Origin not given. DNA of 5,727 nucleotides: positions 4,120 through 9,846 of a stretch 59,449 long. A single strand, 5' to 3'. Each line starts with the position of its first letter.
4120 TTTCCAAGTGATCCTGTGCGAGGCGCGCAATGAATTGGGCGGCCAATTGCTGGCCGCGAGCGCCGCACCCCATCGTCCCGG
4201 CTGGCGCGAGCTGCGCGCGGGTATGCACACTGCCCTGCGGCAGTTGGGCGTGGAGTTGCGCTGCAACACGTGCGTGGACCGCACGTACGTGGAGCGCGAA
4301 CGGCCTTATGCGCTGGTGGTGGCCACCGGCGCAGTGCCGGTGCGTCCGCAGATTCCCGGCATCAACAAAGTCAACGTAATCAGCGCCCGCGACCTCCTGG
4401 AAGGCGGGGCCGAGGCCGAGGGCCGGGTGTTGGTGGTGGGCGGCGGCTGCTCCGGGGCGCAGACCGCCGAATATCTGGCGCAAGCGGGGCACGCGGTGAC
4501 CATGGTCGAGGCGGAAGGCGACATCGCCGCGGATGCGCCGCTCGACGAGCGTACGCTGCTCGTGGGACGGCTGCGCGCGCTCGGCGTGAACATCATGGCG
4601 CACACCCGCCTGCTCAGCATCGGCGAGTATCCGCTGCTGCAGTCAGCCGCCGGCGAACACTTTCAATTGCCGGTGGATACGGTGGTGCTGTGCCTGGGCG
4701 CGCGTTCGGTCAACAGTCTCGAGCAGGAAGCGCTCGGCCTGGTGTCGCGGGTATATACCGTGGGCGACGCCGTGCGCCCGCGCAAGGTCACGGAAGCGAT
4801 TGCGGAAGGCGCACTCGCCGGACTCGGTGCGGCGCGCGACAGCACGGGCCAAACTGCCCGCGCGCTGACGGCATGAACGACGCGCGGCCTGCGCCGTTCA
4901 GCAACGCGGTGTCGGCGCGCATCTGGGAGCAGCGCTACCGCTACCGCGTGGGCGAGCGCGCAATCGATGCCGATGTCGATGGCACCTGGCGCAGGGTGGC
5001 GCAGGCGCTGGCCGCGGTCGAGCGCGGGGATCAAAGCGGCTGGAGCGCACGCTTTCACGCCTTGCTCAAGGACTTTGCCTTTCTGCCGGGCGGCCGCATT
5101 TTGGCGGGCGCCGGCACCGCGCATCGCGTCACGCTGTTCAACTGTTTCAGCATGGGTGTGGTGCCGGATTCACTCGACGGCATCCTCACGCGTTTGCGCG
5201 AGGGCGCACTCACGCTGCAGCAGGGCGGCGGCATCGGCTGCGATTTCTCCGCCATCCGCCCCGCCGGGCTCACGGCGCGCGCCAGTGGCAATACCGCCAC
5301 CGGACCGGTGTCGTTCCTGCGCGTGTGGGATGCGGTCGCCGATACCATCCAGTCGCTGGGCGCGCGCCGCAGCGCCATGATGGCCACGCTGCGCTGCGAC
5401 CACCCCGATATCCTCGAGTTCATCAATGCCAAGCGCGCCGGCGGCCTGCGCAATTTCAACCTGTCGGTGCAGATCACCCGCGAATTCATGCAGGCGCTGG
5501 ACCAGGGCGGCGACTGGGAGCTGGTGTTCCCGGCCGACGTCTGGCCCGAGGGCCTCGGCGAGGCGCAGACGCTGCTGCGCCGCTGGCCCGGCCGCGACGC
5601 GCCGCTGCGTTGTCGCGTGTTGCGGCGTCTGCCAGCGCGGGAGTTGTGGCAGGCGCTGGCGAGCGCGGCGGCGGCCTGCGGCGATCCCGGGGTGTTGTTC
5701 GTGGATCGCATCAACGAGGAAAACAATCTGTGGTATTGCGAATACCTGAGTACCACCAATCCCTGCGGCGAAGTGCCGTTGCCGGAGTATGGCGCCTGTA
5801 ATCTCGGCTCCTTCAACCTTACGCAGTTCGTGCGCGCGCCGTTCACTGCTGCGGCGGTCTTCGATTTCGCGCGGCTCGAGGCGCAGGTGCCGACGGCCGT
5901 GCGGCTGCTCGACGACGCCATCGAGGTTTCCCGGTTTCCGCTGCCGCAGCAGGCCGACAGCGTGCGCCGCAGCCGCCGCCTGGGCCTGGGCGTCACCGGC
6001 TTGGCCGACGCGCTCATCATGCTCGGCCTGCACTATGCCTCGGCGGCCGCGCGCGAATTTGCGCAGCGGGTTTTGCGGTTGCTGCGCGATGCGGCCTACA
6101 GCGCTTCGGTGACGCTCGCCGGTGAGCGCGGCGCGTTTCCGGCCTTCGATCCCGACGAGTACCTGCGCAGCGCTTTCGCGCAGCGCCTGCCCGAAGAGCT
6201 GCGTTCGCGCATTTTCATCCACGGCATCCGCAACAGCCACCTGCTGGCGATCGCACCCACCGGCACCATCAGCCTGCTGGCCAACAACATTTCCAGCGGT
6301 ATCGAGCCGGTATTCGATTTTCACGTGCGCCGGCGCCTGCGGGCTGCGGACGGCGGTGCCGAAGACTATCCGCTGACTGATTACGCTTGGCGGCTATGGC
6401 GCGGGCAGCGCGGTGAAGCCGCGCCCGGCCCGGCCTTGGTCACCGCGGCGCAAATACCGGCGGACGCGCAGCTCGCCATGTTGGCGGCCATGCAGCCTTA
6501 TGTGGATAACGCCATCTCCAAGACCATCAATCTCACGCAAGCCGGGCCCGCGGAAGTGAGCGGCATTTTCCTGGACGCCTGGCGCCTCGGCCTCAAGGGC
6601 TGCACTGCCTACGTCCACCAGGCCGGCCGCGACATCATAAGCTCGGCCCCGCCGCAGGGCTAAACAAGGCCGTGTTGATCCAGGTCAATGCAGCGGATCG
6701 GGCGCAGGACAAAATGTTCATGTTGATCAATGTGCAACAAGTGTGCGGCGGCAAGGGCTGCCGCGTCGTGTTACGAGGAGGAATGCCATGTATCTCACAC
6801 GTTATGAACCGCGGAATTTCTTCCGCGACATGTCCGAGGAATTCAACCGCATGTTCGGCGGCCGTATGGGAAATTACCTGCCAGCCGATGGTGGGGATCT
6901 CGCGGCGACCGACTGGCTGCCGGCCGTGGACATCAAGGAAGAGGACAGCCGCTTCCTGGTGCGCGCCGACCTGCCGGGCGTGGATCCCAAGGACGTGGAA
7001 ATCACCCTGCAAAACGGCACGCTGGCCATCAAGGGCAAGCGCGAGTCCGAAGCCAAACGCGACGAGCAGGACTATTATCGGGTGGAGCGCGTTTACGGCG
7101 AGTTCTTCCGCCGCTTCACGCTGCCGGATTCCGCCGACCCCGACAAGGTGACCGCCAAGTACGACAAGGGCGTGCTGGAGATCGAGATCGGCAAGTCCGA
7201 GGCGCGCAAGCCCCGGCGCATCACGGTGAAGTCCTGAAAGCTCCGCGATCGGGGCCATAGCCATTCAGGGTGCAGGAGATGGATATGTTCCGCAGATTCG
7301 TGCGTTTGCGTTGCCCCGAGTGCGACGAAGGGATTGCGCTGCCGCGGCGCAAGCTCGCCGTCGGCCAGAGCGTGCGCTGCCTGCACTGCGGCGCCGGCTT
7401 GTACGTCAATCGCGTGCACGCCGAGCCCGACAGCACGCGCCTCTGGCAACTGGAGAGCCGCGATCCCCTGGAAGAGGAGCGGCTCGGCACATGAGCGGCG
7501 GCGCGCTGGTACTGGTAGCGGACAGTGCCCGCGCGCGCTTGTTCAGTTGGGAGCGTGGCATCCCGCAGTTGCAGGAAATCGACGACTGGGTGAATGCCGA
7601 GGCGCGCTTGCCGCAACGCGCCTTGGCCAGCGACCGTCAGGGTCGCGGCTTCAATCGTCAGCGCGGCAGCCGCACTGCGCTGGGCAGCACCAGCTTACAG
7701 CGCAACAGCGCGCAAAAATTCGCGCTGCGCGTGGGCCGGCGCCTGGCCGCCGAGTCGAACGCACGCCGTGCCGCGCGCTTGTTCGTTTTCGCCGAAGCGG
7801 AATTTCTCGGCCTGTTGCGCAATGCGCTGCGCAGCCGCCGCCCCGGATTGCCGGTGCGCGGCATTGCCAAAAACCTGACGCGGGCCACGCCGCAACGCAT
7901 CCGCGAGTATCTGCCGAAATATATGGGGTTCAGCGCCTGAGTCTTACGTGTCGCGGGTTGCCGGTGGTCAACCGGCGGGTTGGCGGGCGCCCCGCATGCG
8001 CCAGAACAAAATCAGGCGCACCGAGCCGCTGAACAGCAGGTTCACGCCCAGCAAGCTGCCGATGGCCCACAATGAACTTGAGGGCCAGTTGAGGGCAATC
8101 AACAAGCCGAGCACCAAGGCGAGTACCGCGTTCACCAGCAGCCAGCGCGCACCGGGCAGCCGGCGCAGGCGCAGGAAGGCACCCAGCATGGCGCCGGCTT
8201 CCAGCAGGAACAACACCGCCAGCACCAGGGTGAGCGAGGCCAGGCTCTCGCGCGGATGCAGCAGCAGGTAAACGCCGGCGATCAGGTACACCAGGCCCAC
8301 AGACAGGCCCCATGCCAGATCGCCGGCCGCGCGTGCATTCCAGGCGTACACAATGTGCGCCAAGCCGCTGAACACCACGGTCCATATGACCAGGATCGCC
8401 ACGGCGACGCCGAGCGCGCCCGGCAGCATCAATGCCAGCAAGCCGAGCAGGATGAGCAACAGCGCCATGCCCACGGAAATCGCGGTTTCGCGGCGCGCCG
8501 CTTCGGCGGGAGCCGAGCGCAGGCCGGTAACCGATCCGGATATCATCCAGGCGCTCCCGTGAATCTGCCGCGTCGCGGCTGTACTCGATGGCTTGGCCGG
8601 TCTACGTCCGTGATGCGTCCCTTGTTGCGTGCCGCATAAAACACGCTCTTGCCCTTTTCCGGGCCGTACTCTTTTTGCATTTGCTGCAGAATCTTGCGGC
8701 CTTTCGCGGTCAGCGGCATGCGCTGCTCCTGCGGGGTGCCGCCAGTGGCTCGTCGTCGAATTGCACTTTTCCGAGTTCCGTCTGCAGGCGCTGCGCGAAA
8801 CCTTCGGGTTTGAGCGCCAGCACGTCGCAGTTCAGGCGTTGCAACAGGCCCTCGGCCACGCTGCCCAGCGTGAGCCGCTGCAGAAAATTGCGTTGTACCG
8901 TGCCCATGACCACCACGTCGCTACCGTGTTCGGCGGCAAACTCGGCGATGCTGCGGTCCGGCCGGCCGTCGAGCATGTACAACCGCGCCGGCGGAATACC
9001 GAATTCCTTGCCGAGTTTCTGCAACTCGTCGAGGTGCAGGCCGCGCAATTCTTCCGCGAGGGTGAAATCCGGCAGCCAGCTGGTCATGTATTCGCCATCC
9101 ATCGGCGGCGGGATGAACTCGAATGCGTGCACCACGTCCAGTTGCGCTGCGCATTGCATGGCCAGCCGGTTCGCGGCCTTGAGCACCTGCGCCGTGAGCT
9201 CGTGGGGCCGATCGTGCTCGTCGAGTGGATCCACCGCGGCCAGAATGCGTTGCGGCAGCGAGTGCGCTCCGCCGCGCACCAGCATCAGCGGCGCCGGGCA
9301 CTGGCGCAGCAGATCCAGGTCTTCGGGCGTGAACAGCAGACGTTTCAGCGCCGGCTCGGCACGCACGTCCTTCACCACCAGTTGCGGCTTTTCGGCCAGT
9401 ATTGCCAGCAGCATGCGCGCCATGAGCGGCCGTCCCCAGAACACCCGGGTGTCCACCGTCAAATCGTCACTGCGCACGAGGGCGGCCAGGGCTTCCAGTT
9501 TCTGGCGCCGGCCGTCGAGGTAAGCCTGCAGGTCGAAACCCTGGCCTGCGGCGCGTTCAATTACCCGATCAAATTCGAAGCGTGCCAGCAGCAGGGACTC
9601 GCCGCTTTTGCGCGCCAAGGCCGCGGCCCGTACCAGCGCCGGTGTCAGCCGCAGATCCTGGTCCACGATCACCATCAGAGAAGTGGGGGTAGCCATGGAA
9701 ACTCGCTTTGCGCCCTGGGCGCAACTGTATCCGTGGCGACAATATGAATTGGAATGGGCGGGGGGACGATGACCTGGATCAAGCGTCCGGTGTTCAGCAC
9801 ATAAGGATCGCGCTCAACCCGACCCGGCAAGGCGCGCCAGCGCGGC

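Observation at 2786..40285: One asymmetric 14-bp Crp/Fnr box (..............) is reused at 12 promoters across 38 kb, all with class II geometry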

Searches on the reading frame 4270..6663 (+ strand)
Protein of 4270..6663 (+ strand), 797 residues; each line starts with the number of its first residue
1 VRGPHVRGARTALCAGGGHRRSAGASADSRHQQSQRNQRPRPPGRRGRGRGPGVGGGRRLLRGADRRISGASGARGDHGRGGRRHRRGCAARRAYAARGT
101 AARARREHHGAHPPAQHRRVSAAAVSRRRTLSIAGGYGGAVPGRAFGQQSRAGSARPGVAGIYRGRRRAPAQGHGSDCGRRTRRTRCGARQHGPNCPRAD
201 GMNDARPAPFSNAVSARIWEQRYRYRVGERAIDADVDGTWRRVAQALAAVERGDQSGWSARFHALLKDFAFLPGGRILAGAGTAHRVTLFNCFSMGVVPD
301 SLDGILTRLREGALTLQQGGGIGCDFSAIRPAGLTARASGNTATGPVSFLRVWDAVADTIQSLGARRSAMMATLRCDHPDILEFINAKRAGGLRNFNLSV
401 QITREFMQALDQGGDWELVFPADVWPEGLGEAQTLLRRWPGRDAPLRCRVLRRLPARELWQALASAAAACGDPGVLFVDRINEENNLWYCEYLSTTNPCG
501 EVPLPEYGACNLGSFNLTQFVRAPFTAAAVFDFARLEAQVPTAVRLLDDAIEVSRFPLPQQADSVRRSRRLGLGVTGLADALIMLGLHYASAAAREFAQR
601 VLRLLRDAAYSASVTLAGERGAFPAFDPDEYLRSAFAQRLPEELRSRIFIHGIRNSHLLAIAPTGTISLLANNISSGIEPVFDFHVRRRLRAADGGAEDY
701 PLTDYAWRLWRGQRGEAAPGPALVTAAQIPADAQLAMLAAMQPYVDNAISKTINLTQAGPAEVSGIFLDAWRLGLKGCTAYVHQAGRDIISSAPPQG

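Call 5: search_protein_families(library=ncbifam, proteins=[window:4270-6663:+])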
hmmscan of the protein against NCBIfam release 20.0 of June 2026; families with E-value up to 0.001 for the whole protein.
window:4270-6663:+ (797 aa): 21 families
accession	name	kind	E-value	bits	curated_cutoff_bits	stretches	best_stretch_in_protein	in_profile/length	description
TIGR02504.1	NrdJ_Z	equivalog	6.6e-154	513.8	399.95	1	216-783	2-598/606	adenosylcobalamin-dependent ribonucleoside-diphosphate reductase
NF005401.0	PRK06948.1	subfamily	6.9e-139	464.2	906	1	214-789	16-588/604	ribonucleotide reductase-like protein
NF006417.0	PRK08665.1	equivalog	2e-126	423.1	961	2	216-689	17-452/759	vitamin B12-dependent ribonucleotide reductase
NF005010.0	PRK06406.1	subfamily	3.8e-93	313.1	1125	3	445-690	382-606/771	vitamin B12-dependent ribonucleotide reductase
NF005991.0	PRK08115.1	equivalog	1.1e-86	291.6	854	2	395-784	368-770/858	vitamin B12-dependent ribonucleotide reductase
TIGR02506.1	NrdE_NrdA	equivalog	8.4e-81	272.2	341.05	1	232-783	21-614/616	ribonucleoside-diphosphate reductase subunit alpha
NF005122.0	PRK06556.1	equivalog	4.7e-71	239.8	859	2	282-627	151-491/960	vitamin B12-dependent ribonucleotide reductase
NF005544.0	PRK07207.1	equivalog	5.1e-58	196.7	965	1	240-683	324-792/965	ribonucleoside-diphosphate reductase subunit alpha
NF006207.0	PRK08332.1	equivalog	1.1e-53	182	2400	2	497-685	1240-1437/1684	vitamin B12-dependent ribonucleotide reductase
NF005736.0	PRK07562.1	equivalog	7.1e-51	172.9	1737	3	394-629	395-603/1222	vitamin B12-dependent ribonucleotide reductase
NF005101.0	PRK06539.1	equivalog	2.7e-49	167.9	988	1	237-631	174-572/822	ribonucleoside-diphosphate reductase subunit alpha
NF009029.0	PRK12365.1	equivalog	5e-47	160.5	1350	1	201-631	369-802/1046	ribonucleoside-diphosphate reductase subunit alpha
NF006577.0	PRK09102.1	equivalog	5.8e-46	156.9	620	2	237-423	45-228/604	ribonucleoside-diphosphate reductase subunit alpha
NF006279.0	PRK08447.1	equivalog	1.5e-40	139.4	1082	3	244-502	170-429/789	ribonucleoside-diphosphate reductase subunit alpha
NF006665.0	PRK09209.1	equivalog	1.3e-36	126.2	1057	2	507-784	488-748/761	ribonucleoside-diphosphate reductase subunit alpha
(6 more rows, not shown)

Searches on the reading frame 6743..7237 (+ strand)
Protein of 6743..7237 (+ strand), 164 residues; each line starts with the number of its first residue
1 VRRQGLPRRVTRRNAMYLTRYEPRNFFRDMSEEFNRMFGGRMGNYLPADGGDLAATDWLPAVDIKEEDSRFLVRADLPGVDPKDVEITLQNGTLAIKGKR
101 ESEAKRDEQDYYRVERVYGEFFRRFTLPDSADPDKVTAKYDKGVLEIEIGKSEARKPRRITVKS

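Call 5: search_protein_families(library=ncbifam, proteins=[window:6743-7237:+])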
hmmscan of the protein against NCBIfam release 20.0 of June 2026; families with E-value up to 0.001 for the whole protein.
window:6743-7237:+ (164 aa): 5 families
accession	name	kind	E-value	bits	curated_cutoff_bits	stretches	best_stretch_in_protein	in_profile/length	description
NF042420.1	Hsp18_Clos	equivalog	1.4e-23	83.5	195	1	61-160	44-144/147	heat shock protein Hsp18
NF041799.1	Hsp14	equivalog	2.1e-18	66.4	100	1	57-154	16-111/118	archaeal heat shock protein Hsp14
NF041800.1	Hsp20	equivalog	3e-17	62.7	140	1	42-162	56-159/162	archaeal heat shock protein Hsp20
NF008618.0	PRK11597.1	equivalog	8.8e-06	25.7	207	1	64-162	37-134/142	small heat shock chaperone IbpB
NF008013.0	PRK10743.1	equivalog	0.0001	22.4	212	1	70-163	46-137/137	small heat shock chaperone IbpA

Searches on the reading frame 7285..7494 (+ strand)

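Call 43: search_protein_families(library=pfam, proteins=[window:7285-7494:+], max_evalue=0.01)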
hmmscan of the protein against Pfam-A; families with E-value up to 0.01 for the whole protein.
window:7285-7494:+ (69 aa): 7 families
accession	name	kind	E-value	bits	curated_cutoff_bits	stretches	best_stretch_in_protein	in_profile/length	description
PF21344.3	Zn_ribbon_LysW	-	0.00022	21.2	27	1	9-42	2-34/46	Alpha-aminoadipate carrier protein LysW-like, globular domain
PF14354.12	Lar_restr_allev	-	0.00054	20.6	28.6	1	9-41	5-34/58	Restriction alleviation protein Lar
PF25206.1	DUF7836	-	0.0015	18.8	26.7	1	3-37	3-38/59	Domain of unknown function (DUF7836)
PF06107.17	DUF951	-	0.003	17.9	25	0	6-24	29-47/55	Bacterial protein of unknown function (DUF951)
PF17848.7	Zn_ribbon_ACC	-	0.004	17.8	24.5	0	30-45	2-17/26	Acetyl-CoA carboxylase zinc finger domain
PF01258.23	zf-dskA_traR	-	0.0047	17.3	24.9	1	10-38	6-33/36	Prokaryotic dksA/traR C4-type zinc finger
PF13717.11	Zn_ribbon_4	-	0.0098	16.3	30.3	0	8-37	3-33/36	zinc-ribbon domain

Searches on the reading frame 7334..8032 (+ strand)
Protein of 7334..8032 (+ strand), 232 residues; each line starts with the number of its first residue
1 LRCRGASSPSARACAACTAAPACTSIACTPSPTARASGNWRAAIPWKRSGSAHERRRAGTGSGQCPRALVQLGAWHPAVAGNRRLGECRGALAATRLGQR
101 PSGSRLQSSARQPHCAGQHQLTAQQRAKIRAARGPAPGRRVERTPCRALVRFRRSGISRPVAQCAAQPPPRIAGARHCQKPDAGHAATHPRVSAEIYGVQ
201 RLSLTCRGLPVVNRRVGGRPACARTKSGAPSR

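Call 5: search_protein_families(library=ncbifam, proteins=[window:7334-8032:+])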
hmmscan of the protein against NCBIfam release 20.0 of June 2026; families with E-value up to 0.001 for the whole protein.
window:7334-8032:+ (232 aa): 0 families

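Call 8: search_protein_families(library=pfam, proteins=[window:7334-8032:+])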
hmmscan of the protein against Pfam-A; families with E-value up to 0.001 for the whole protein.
window:7334-8032:+ (232 aa): 0 families

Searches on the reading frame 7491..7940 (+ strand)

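Call 43: search_protein_families(library=pfam, proteins=[window:7491-7940:+], max_evalue=0.01)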
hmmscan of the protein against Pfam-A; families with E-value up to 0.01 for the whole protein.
window:7491-7940:+ (149 aa): 2 families
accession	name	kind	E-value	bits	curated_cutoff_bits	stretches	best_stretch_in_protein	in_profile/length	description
PF10116.14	Host_attach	-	6.3e-28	98.5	26.7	1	6-141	1-138/138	Protein required for attachment to host cells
PF18856.6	baeRF_family12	-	6.3e-21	75.8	27.7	1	5-141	2-138/138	Bacterial archaeo-eukaryotic release factor family 12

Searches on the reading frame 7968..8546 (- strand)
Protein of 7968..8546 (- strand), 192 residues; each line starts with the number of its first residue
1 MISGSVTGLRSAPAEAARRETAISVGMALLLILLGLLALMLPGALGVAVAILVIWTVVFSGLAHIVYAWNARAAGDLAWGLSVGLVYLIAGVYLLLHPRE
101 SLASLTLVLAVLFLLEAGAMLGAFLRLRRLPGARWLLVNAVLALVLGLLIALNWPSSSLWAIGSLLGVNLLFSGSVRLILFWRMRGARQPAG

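Call 5: search_protein_families(library=ncbifam, proteins=[window:7968-8546:-])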
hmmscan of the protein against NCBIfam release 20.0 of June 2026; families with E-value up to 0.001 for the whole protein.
window:7968-8546:- (192 aa): 1 family
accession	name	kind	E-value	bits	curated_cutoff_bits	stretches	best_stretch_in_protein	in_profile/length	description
NF007577.0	PRK10209.1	equivalog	2.4e-14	53.5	189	1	19-175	19-177/190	HdeD family acid-resistance protein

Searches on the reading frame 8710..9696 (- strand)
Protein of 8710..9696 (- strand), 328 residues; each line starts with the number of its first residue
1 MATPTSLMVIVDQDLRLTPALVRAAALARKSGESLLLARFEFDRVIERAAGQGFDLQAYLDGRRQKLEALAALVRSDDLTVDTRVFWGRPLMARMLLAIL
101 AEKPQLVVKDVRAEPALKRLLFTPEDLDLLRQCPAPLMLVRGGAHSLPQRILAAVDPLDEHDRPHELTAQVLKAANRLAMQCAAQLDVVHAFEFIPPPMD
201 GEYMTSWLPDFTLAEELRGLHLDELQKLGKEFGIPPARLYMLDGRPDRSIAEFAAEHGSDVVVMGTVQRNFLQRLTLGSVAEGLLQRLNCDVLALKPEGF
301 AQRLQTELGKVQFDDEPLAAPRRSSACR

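Call 5: search_protein_families(library=ncbifam, proteins=[window:8710-9696:-])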
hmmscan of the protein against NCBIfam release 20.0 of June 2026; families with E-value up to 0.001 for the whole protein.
window:8710-9696:- (328 aa): 1 family
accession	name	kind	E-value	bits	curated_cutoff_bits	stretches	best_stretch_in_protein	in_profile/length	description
NF008380.0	PRK11175.1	equivalog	3.4e-41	141.2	227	1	5-306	5-310/313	universal stress protein UspE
